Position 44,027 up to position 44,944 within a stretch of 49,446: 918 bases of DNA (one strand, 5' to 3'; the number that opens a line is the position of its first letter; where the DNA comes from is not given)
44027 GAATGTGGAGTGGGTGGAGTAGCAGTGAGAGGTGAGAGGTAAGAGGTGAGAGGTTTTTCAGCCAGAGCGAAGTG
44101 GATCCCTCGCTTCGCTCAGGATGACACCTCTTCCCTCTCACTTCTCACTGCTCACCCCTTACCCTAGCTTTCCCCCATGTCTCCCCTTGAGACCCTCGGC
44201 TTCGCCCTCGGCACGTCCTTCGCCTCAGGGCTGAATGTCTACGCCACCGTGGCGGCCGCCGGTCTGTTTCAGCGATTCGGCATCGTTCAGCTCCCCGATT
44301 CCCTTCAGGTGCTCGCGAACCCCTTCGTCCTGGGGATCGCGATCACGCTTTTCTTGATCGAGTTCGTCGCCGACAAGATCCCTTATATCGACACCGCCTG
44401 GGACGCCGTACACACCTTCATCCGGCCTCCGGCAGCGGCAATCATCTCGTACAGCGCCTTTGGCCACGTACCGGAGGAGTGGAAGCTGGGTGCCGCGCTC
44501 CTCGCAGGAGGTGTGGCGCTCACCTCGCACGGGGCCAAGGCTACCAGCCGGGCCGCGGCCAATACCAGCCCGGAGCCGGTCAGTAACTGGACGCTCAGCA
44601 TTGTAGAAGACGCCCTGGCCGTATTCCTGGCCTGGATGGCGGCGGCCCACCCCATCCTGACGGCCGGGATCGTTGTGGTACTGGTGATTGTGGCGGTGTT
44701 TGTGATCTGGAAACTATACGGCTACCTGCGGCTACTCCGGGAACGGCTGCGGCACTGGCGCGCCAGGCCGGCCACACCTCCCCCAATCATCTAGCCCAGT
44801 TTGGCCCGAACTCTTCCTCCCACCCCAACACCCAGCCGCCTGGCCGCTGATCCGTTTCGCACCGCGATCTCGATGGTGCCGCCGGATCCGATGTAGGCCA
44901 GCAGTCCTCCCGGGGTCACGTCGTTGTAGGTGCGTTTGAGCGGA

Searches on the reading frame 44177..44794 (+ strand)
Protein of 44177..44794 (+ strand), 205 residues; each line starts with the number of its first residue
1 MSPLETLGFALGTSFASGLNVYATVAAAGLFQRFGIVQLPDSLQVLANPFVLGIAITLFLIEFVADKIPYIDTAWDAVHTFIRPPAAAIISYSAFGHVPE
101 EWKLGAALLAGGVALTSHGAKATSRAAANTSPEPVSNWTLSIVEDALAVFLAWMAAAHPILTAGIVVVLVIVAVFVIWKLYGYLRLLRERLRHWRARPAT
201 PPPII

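Call 8: search_protein_families(library=pfam, proteins=[window:44177-44794:+])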
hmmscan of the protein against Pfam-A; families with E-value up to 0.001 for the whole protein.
window:44177-44794:+ (205 aa): 1 family
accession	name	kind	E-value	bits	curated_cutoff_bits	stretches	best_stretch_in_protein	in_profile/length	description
PF13548.11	DUF4126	-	1.1e-55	188.5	27.5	1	8-179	2-175/175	Domain of unknown function (DUF4126)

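Call 30: find_encoding_contigs(protein=window:44177-44794:+, flank=10000, max_places=10)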
Protein window:44177-44794:+ (205 aa): 3 contigs read that carry it; 3 places shown.
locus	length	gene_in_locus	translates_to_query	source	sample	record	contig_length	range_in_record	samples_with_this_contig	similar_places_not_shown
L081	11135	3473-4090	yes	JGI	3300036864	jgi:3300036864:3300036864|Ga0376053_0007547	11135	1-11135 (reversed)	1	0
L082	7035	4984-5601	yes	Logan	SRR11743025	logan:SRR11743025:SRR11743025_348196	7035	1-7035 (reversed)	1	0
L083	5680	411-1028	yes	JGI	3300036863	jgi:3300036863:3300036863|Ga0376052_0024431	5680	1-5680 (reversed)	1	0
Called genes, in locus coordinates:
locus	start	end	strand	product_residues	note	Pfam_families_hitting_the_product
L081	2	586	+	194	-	?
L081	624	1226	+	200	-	-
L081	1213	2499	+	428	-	PF26514:DUF8173 (weak)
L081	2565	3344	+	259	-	PF09922:LiaF-like_C (faint)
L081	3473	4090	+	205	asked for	PF13548:DUF4126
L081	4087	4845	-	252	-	PF01887:SAM_HAT_N, PF20257:SAM_HAT_C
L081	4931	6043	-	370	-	PF01883:FeS_assembly_P, PF00142:Fer4_NifH (faint), PF02374:ArsA_ATPase (faint), PF09140:MipZ (weak), PF10609:ParA, PF13614:AAA_31, PF01656:CbiA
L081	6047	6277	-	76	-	PF01106:NifU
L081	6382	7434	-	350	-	PF01368:DHH, PF02272:DHHA1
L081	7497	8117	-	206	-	PF01545:Cation_efflux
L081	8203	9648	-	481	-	PF00324:AA_permease, PF13520:AA_permease_2, PF13906:AA_permease_C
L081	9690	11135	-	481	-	?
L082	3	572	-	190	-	?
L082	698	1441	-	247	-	PF01209:Ubie_methyltran, PF13847:Methyltransf_31 (weak), PF08241:Methyltransf_11, PF13649:Methyltransf_25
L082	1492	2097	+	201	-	PF12645:HTH_16 (weak), PF04542:Sigma70_r2, PF08281:Sigma70_r4_2, PF04545:Sigma70_r4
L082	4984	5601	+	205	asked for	PF13548:DUF4126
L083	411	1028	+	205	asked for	PF13548:DUF4126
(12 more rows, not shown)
